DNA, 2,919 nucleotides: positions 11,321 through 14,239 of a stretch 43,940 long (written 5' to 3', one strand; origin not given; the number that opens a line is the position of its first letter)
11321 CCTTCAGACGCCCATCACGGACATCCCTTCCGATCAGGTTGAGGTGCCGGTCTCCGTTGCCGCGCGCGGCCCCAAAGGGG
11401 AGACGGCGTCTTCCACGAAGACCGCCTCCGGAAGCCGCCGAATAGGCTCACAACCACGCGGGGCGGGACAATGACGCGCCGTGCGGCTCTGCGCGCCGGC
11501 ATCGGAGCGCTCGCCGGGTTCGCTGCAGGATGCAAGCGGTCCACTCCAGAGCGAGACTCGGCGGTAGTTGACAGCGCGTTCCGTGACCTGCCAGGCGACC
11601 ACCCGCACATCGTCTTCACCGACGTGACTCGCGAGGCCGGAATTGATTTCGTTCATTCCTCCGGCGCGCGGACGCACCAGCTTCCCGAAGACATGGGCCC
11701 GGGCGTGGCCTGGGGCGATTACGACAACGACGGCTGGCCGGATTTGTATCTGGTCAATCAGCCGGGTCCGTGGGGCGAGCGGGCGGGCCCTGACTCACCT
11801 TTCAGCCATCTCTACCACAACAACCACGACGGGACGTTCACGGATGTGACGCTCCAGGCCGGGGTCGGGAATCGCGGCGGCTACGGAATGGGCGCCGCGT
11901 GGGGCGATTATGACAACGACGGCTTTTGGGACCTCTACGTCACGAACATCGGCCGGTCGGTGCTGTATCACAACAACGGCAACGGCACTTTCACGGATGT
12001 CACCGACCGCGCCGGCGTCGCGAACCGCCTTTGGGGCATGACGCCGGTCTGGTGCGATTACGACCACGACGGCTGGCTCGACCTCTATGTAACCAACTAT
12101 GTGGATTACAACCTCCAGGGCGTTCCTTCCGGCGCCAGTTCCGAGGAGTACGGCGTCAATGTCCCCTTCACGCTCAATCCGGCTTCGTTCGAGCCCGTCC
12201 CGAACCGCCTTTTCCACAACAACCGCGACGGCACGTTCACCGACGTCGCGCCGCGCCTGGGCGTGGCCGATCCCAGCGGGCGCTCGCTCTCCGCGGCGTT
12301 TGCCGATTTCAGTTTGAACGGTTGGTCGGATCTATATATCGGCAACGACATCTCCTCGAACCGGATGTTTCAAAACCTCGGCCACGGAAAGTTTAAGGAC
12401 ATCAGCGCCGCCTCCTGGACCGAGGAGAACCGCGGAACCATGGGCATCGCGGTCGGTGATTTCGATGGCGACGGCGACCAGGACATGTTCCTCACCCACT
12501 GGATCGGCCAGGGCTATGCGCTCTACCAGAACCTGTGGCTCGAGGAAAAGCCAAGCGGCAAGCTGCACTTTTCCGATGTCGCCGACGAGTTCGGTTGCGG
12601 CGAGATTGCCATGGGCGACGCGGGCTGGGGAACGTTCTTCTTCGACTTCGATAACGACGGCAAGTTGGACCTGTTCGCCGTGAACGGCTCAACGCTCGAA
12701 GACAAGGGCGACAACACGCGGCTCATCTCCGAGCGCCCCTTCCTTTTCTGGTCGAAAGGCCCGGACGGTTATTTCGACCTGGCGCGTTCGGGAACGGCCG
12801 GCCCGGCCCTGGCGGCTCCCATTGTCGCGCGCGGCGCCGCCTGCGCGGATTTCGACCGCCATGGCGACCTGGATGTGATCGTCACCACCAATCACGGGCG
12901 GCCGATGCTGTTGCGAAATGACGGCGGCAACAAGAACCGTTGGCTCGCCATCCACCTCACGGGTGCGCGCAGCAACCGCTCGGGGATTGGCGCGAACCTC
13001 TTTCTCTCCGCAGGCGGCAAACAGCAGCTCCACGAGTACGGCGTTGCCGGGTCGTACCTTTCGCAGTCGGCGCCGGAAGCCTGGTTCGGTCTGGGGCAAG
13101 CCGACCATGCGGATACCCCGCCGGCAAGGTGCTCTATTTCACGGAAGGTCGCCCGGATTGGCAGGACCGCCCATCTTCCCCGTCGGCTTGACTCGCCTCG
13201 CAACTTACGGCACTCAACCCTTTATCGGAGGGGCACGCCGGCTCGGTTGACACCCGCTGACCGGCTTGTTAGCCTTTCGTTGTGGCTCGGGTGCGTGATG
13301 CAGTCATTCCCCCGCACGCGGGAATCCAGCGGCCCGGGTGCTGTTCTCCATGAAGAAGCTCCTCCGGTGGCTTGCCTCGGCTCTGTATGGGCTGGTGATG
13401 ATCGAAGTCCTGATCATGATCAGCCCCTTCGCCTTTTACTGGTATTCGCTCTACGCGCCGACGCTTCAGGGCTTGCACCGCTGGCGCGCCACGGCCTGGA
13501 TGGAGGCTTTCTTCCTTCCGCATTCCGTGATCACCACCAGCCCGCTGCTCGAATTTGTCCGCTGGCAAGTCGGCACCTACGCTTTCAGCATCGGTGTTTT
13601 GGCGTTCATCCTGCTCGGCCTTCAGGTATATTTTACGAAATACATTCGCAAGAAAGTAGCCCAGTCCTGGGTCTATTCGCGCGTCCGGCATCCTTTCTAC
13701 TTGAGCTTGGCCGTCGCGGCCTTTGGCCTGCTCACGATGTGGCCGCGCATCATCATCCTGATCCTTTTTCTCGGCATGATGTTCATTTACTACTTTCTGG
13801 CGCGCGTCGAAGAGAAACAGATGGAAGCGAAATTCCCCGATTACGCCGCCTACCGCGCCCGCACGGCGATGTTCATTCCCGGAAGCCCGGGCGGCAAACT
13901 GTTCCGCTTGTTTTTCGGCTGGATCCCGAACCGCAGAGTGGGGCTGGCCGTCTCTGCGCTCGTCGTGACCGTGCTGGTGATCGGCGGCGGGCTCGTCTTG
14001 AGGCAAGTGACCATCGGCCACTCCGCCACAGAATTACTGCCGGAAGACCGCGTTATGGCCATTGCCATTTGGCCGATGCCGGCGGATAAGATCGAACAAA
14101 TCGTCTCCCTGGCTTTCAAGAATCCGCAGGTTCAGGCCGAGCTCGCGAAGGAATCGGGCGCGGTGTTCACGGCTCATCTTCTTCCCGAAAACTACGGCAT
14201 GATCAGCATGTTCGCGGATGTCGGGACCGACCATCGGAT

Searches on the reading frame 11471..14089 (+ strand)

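Call 48: search_protein_families(library=pfam, proteins=[window:11471-14089:+], max_evalue=0.00001)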
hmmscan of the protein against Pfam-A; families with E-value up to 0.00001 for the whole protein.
window:11471-14089:+ (872 aa): 3 families
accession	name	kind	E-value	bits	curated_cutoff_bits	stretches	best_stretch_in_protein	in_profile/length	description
PF13517.12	FG-GAP_3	-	6.7e-44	148.8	26.9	3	83-157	1-61/61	FG-GAP-like repeat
PF01839.29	FG-GAP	-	5e-10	39.5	22.1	0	76-94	2-20/37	FG-GAP repeat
PF07593.17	UnbV_ASPIC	-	2.2e-06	27.9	23.4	1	505-549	1-45/68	ASPIC and UnbV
